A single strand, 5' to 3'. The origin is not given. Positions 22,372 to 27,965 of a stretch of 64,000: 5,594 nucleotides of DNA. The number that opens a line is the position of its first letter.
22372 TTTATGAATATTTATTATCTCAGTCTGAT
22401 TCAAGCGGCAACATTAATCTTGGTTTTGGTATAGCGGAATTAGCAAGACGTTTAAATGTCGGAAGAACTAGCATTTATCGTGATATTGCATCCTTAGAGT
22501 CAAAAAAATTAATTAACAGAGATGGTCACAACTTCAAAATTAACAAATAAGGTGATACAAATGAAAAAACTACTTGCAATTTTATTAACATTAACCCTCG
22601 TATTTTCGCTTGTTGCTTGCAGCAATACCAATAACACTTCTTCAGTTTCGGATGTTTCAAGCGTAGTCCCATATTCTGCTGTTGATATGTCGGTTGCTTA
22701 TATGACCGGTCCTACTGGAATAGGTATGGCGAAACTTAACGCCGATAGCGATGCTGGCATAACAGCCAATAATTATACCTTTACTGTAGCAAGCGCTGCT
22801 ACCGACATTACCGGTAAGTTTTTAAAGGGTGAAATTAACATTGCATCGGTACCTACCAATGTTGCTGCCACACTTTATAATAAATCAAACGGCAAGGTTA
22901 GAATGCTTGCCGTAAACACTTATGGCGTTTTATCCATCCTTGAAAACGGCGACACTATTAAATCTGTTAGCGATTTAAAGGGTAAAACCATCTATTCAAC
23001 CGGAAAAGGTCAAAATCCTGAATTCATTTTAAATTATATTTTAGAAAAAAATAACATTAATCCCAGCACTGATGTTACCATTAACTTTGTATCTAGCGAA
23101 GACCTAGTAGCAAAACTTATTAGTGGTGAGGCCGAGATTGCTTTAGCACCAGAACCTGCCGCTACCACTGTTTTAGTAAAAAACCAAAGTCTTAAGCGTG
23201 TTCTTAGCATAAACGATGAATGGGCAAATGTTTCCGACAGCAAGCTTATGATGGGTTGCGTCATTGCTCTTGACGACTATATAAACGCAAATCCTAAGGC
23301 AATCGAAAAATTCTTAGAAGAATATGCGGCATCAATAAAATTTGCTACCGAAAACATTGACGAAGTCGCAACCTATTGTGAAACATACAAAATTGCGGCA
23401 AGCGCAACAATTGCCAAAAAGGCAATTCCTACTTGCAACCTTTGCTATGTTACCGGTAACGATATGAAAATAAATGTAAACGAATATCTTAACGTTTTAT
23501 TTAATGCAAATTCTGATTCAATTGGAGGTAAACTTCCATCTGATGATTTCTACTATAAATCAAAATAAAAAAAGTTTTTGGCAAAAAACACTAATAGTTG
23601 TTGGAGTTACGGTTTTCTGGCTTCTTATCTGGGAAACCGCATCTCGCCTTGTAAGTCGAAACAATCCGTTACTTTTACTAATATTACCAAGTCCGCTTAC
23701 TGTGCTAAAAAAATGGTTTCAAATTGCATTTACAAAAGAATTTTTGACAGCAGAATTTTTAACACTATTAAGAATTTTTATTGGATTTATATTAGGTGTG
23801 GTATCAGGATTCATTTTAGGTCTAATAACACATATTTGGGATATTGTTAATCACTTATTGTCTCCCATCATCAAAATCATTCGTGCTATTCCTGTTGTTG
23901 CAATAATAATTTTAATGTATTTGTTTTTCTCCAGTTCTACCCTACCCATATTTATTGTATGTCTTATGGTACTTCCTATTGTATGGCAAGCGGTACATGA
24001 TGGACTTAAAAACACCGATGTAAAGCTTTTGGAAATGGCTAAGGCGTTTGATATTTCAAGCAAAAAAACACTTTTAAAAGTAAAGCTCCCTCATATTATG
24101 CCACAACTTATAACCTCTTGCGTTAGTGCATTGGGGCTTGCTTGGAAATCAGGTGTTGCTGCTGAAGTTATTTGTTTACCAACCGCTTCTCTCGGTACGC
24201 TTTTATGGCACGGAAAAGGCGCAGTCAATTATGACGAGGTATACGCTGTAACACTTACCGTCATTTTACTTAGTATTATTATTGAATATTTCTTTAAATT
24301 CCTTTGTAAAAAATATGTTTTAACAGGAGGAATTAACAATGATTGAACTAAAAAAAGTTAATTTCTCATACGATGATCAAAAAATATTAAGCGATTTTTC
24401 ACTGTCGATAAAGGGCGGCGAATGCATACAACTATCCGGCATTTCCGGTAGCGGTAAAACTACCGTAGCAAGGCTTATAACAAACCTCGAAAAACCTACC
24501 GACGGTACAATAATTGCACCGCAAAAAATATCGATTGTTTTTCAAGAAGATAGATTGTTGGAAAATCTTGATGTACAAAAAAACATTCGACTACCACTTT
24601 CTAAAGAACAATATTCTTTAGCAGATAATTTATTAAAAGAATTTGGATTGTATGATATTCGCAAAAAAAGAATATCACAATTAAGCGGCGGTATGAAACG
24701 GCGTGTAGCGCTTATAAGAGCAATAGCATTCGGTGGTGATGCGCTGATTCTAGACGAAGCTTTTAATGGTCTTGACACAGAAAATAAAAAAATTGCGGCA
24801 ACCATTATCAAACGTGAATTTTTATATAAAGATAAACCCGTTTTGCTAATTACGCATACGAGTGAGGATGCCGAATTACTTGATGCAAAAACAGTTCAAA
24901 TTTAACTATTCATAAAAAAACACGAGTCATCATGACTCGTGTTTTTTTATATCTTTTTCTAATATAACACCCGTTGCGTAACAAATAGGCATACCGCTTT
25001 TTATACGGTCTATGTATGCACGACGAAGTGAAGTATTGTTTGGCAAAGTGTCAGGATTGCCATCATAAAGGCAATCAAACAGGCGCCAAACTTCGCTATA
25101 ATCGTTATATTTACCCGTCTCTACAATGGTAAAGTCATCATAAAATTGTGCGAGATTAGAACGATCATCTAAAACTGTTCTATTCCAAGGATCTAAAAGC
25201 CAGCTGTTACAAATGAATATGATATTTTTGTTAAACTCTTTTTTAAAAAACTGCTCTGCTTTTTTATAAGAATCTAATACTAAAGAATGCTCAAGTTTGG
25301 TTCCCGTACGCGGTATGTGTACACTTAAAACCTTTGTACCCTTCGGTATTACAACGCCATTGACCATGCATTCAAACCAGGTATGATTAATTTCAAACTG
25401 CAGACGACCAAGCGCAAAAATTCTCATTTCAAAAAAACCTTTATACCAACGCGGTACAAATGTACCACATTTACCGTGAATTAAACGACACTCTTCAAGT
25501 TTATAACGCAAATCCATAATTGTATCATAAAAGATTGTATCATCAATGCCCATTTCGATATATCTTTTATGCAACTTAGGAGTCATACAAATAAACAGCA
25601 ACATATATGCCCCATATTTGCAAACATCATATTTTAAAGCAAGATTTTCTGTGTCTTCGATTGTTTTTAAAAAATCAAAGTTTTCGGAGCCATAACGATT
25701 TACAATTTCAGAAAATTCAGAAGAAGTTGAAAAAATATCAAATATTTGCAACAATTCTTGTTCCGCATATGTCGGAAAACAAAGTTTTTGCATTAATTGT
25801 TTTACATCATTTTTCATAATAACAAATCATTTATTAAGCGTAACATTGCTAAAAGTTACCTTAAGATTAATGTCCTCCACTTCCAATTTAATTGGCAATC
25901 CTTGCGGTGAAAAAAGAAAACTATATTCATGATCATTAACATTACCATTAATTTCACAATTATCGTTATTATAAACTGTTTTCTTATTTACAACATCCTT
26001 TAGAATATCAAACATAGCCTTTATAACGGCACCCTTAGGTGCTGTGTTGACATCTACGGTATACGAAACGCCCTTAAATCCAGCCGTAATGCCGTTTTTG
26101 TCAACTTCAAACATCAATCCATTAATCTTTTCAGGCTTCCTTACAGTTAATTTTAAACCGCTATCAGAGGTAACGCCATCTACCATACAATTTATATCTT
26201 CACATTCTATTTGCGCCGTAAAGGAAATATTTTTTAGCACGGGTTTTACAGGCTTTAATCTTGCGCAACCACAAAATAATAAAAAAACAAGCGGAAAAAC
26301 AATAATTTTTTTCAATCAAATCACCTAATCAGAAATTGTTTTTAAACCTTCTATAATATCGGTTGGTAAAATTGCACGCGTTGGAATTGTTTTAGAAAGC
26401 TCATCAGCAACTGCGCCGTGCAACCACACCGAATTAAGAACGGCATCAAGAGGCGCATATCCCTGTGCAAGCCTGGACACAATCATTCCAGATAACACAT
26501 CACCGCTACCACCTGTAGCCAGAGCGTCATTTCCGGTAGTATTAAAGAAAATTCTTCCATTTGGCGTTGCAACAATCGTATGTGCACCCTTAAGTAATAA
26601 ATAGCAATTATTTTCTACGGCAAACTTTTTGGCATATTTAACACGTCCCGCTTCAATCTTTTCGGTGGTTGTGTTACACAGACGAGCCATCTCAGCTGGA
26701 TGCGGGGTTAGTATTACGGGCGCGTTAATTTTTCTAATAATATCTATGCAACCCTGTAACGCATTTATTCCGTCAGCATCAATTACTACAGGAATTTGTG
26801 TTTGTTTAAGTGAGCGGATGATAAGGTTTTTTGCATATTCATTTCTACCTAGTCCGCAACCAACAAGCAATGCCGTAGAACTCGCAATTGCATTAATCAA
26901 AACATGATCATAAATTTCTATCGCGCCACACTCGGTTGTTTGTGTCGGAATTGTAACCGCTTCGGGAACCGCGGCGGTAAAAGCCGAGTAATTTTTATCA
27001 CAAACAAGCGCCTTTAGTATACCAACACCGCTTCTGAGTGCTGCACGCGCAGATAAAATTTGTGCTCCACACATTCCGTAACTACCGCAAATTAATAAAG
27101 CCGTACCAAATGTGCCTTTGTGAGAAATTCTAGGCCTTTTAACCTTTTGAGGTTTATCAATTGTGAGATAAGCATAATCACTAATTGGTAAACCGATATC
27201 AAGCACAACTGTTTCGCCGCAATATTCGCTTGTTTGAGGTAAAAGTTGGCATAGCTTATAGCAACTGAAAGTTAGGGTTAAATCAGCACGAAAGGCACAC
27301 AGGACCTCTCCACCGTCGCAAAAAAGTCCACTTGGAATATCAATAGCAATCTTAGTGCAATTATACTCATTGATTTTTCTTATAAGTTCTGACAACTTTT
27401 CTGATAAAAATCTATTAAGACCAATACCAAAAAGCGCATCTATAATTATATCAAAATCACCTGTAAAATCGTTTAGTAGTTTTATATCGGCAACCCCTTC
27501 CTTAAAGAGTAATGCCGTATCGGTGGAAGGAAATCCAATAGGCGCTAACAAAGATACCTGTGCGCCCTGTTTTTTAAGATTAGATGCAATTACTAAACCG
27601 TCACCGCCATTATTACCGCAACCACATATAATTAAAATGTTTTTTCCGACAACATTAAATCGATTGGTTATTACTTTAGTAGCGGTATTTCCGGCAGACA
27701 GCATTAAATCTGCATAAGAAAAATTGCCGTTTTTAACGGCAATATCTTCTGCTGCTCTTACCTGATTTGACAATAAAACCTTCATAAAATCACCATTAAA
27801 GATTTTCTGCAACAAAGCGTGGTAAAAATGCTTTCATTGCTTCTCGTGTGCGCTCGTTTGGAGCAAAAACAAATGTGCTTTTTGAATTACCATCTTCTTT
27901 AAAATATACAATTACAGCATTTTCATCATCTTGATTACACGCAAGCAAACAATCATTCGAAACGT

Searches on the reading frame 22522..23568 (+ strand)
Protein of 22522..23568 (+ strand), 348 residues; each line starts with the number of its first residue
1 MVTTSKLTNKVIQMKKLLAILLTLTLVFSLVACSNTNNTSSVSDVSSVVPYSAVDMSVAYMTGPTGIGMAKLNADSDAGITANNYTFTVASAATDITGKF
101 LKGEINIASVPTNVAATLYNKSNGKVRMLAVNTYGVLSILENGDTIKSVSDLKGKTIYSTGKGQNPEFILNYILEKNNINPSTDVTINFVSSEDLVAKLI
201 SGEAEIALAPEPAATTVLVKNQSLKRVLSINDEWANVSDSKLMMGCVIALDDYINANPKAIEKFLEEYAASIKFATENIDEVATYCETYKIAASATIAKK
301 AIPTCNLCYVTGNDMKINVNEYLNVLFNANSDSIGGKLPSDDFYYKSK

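Call 63: search_protein_families(library=pfam, proteins=[window:22522-23568:+], max_evalue=0.00001)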
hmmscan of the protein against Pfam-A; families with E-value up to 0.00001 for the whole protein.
window:22522-23568:+ (348 aa): 4 families
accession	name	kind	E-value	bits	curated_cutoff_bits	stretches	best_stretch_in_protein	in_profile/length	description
PF09084.16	NMT1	-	2.3e-10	41.2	20.5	1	132-278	73-212/216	NMT1/THI5 like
PF12974.12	Phosphonate-bd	-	5.1e-08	33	27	1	87-225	33-178/242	ABC transporter, phosphonate, periplasmic substrate-binding protein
PF02621.19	VitK2_biosynth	-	3.8e-06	27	26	1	215-296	147-223/252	Menaquinone biosynthesis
PF13379.11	NMT1_2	-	4.2e-06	27.2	24.7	0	69-218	24-187/252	NMT1-like family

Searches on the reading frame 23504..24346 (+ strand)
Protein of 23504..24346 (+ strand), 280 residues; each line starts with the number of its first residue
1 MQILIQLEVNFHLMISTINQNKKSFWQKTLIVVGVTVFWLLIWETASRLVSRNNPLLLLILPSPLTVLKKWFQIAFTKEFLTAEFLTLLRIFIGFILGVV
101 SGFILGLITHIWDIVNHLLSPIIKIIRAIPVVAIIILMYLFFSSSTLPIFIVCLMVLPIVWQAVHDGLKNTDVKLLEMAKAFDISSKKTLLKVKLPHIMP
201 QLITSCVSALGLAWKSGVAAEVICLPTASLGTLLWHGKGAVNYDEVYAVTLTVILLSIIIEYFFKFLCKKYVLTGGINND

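Call 63: search_protein_families(library=pfam, proteins=[window:23504-24346:+], max_evalue=0.00001)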
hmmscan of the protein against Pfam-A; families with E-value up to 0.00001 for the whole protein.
window:23504-24346:+ (280 aa): 1 family
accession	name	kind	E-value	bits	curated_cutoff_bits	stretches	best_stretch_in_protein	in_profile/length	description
PF00528.27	BPD_transp_1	-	3.5e-20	72.9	26.4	1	98-267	1-178/184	Binding-protein-dependent transport system inner membrane component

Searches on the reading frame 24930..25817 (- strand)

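Call 63: search_protein_families(library=pfam, proteins=[window:24930-25817:-], max_evalue=0.00001)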
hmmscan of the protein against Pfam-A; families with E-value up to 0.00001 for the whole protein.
window:24930-25817:- (295 aa): 2 families
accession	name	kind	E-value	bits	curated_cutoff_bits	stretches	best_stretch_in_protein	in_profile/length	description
PF18164.7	GNAT_C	-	1.4e-33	116.2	22.8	1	133-285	1-142/142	GNAT-like C-terminal domain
PF18082.7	NAT_N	-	2.1e-18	67.9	27.8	1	4-131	2-129/129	N-acyltransferase N-terminal domain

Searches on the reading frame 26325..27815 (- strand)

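Call 63: search_protein_families(library=pfam, proteins=[window:26325-27815:-], max_evalue=0.00001)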
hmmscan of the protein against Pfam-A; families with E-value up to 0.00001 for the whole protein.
window:26325-27815:- (496 aa): 3 families
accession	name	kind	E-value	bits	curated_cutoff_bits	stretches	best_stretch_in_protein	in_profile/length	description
PF01256.23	Carb_kinase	-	2.8e-56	191.1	27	1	240-490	2-239/242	NAD(P)H-hydrate dehydratase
PF03853.21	YjeF_N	-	1.5e-34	119.8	24.9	1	36-189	3-169/169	YjeF-related protein N-terminus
PF08543.17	Phos_pyr_kin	-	5.5e-07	29.6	27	1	331-473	77-236/246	Phosphomethylpyrimidine kinase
